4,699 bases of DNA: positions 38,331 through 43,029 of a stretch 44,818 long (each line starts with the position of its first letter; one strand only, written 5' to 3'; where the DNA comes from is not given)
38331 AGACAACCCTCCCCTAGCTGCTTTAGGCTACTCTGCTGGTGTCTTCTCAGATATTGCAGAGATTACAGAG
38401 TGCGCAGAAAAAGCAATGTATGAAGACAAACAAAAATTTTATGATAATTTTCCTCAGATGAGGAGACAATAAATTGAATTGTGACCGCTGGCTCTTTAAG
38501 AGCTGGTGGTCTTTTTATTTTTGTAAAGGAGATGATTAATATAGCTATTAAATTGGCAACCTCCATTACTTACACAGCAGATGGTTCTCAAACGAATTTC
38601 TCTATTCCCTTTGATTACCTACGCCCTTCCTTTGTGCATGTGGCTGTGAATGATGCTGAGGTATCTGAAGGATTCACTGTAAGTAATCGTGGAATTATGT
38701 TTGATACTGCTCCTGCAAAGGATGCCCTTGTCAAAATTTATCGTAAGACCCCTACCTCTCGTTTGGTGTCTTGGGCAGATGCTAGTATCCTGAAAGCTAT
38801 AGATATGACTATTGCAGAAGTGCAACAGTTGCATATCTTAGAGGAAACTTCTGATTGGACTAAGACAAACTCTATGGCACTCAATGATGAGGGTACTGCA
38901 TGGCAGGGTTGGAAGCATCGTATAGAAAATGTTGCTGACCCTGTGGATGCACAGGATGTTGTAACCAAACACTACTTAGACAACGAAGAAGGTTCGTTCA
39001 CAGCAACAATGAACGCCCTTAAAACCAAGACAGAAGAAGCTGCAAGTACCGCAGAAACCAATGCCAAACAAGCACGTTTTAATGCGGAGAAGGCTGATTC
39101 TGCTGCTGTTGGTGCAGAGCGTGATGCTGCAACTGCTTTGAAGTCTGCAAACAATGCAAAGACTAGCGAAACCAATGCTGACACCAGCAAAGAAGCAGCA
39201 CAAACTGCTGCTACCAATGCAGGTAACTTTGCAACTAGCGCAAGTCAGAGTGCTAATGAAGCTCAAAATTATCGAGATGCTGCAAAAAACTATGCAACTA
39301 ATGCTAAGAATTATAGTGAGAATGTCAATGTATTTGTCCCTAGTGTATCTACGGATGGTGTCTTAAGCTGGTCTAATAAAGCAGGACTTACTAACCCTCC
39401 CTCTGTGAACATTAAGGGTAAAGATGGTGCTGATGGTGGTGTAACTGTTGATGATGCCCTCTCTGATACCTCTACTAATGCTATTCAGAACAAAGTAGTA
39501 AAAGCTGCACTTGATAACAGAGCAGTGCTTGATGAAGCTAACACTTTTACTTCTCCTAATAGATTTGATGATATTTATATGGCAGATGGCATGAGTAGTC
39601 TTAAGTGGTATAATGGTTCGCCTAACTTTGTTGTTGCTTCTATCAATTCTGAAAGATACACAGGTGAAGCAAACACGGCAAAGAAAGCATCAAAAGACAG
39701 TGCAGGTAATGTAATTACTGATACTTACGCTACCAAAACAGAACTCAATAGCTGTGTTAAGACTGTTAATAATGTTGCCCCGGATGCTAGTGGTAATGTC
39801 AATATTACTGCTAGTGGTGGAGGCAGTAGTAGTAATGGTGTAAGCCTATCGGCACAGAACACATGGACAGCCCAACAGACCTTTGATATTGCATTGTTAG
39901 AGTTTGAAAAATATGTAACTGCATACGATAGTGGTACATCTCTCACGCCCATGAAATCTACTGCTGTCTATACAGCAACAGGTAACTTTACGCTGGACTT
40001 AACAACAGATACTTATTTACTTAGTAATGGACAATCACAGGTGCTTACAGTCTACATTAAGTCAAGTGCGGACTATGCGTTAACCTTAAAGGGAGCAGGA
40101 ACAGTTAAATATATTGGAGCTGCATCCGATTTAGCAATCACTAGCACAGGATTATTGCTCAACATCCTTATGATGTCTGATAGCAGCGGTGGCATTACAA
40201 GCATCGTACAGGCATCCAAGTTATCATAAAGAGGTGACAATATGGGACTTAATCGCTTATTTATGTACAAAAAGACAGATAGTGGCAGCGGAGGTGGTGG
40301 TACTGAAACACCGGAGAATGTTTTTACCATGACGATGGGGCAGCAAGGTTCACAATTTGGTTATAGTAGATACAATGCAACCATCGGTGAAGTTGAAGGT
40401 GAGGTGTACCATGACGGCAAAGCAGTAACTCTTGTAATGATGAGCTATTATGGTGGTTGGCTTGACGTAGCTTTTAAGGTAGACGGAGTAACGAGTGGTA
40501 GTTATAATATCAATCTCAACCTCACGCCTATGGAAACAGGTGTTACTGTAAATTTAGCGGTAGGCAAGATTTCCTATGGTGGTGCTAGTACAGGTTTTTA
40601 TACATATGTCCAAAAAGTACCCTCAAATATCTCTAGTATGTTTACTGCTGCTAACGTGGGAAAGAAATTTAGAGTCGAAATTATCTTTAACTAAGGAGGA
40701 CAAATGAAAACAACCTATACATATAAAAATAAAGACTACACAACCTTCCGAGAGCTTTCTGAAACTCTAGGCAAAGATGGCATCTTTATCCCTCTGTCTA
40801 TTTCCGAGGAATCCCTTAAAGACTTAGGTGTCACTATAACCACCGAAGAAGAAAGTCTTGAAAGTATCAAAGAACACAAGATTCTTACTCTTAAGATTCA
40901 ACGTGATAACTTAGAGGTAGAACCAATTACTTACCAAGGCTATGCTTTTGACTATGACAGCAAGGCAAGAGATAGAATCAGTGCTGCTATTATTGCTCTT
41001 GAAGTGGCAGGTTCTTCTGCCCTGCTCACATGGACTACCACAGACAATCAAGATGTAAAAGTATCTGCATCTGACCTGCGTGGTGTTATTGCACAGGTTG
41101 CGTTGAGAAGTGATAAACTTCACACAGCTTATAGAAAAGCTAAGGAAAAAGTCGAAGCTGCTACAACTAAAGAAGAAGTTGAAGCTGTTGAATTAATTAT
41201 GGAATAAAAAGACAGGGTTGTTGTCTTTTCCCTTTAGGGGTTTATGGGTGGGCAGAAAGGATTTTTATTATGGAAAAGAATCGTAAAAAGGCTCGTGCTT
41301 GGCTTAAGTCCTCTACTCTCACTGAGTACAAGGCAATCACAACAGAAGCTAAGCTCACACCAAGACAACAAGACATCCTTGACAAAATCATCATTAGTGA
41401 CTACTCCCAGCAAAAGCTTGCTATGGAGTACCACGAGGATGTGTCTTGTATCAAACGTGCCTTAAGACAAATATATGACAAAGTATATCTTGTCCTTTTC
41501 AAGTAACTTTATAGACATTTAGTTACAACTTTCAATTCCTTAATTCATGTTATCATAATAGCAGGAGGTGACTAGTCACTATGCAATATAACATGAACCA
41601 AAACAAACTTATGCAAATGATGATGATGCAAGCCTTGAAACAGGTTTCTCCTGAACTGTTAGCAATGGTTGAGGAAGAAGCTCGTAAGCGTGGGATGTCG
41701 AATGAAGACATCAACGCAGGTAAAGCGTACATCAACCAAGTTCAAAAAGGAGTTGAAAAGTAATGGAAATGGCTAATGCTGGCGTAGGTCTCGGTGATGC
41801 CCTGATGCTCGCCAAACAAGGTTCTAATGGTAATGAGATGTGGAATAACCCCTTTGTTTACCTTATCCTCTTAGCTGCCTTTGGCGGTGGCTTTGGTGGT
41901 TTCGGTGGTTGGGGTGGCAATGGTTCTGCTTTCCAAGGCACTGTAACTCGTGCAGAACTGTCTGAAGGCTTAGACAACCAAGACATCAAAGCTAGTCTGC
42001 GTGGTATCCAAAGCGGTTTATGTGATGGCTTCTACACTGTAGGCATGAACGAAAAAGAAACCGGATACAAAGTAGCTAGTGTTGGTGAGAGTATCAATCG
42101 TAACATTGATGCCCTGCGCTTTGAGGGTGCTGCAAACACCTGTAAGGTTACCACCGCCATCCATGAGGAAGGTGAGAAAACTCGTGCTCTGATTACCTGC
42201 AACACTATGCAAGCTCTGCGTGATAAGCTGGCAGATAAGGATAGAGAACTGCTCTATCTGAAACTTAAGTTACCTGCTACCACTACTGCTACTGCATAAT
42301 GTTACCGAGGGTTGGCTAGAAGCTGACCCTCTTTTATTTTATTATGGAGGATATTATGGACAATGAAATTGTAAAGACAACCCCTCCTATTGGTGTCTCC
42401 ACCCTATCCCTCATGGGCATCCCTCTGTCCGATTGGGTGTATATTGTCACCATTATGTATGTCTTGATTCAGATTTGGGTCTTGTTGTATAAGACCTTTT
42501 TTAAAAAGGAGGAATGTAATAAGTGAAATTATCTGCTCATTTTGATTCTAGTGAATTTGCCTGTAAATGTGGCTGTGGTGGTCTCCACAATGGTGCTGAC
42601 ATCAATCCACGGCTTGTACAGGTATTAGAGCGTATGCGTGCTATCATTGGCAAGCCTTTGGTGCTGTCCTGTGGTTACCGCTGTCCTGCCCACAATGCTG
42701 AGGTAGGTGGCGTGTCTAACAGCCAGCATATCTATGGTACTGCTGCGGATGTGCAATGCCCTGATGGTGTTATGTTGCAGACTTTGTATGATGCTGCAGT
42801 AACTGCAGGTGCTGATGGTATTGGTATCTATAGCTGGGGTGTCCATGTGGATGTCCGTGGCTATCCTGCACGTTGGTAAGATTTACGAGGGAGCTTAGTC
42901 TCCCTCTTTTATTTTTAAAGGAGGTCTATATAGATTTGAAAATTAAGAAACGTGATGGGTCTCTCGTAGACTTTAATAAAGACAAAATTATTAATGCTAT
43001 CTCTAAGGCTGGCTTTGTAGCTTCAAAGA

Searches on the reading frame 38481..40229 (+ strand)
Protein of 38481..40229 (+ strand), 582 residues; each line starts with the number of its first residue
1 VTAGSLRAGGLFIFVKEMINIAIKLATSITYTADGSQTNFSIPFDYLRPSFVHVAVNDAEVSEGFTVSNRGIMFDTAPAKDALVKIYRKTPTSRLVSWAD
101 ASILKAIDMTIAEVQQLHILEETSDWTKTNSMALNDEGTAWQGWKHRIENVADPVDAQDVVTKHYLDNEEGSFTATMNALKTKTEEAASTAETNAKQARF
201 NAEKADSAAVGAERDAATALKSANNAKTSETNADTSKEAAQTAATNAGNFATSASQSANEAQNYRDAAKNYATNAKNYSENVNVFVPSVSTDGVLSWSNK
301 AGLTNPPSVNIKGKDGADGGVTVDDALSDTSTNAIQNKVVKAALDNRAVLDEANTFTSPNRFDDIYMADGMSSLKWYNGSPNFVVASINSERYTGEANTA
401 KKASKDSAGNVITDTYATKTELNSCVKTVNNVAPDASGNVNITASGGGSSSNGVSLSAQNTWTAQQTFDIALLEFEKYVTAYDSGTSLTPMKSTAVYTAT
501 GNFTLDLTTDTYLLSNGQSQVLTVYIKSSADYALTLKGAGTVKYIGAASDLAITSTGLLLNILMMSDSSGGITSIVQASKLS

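Call 4: search_protein_families(library=pfam, proteins=[window:38481-40229:+], max_evalue=0.1)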
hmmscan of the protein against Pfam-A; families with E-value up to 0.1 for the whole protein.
window:38481-40229:+ (582 aa): 1 family
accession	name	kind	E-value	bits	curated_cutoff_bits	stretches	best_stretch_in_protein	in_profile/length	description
PF03906.20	Phage_T7_tail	-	8.2e-30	104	25.2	1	25-167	5-149/157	Phage T7 tail fibre protein, N-terminal domain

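Call 5: search_protein_families(library=phrogs, proteins=[window:38481-40229:+], max_evalue=0.01)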
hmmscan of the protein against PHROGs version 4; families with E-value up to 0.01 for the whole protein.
window:38481-40229:+ (582 aa): 23 families
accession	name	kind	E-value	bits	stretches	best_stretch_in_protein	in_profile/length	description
phrog_13980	-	tail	4.4e-33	116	1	24-280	4-274/756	tail fiber protein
phrog_6256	-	tail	1.9e-22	81.1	1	27-281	7-278/686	tail fiber protein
phrog_4242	-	tail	2.9e-21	77.4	2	91-283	81-267/628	tail fiber protein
phrog_9502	-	tail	1.9e-20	74.2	1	22-325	2-263/647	tail fiber protein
phrog_2710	-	tail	1.3e-19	71.1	1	31-173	15-161/781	tail fiber protein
phrog_26630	-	tail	6.9e-17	62.2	1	29-277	6-276/506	tail fiber protein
phrog_1640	-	tail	3.6e-15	57.1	1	27-177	8-166/765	tail protein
phrog_13481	-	tail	7.2e-15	55.9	1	30-381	24-339/596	tail fiber protein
phrog_8460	-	tail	9.8e-10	38.3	1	28-255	3-207/780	tail fiber protein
phrog_31166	-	tail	1.2e-08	35.4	1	28-134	6-120/486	tail fiber protein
phrog_6518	-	tail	1.3e-08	34.4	1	29-258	7-212/793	tail fiber protein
phrog_22285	-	tail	2.6e-08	33.8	2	221-550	55-277/802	tail fiber protein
phrog_32072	-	tail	1e-06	28.5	1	149-282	275-406/894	tail protein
phrog_32829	-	tail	2.1e-06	27.1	1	27-279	5-263/840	tail fiber protein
phrog_6578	-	tail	4e-06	25.9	1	128-283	48-205/1210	tail fiber protein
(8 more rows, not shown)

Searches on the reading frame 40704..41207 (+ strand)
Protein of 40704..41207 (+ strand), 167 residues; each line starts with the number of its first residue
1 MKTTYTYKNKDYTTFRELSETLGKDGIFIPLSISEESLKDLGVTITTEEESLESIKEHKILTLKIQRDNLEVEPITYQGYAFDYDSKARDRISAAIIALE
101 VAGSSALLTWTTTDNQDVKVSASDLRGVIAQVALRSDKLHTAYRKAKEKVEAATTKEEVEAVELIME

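Call 4: search_protein_families(library=pfam, proteins=[window:40704-41207:+], max_evalue=0.1)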
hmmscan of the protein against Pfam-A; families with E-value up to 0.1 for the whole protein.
window:40704-41207:+ (167 aa): 1 family
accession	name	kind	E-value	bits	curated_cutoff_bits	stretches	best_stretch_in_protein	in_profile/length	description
PF14301.12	DUF4376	-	1.2e-13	51.9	25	1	56-161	3-104/106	Domain of unknown function (DUF4376)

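Call 5: search_protein_families(library=phrogs, proteins=[window:40704-41207:+], max_evalue=0.01)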
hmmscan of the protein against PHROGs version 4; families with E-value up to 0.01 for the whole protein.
window:40704-41207:+ (167 aa): 10 families
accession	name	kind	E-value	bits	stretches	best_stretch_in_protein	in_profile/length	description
phrog_2837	-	tail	3.5e-15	57.3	1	47-164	79-193/202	tail protein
phrog_1141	-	tail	8.2e-15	56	1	46-163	65-188/194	tail fiber protein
phrog_3811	-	unknown function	2.8e-13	51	1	34-162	64-194/200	-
phrog_7703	-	unknown function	1e-12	49.2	1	42-164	136-263/268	-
phrog_1807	-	tail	1.9e-06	28.7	1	52-163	125-234/241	tail fiber protein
phrog_8169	-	unknown function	9.7e-06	26.2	1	58-163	108-209/218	-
phrog_17968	-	head and packaging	7.6e-05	23.6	1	48-161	88-203/212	virion structural protein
phrog_1348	-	tail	0.00018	22.3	1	77-163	88-174/224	tail fiber protein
phrog_10508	-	tail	0.0013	19.6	1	51-128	47-121/159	tail fiber protein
phrog_11571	-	tail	0.0048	17.9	1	67-161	115-215/223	tail fiber protein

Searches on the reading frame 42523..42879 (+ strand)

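Call 82: search_protein_families(library=pfam, proteins=[window:42523-42879:+], max_evalue=0.01)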
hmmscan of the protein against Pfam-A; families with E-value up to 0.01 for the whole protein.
window:42523-42879:+ (118 aa): 2 families
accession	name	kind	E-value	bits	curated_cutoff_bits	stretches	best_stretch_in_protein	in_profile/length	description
PF08291.16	Peptidase_M15_3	-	8.7e-21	74.5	23.2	1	5-109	1-105/108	Peptidase M15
PF05951.18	Peptidase_M15_2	-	4.2e-08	33.5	27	1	27-112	53-148/153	Bacterial protein of unknown function (DUF882)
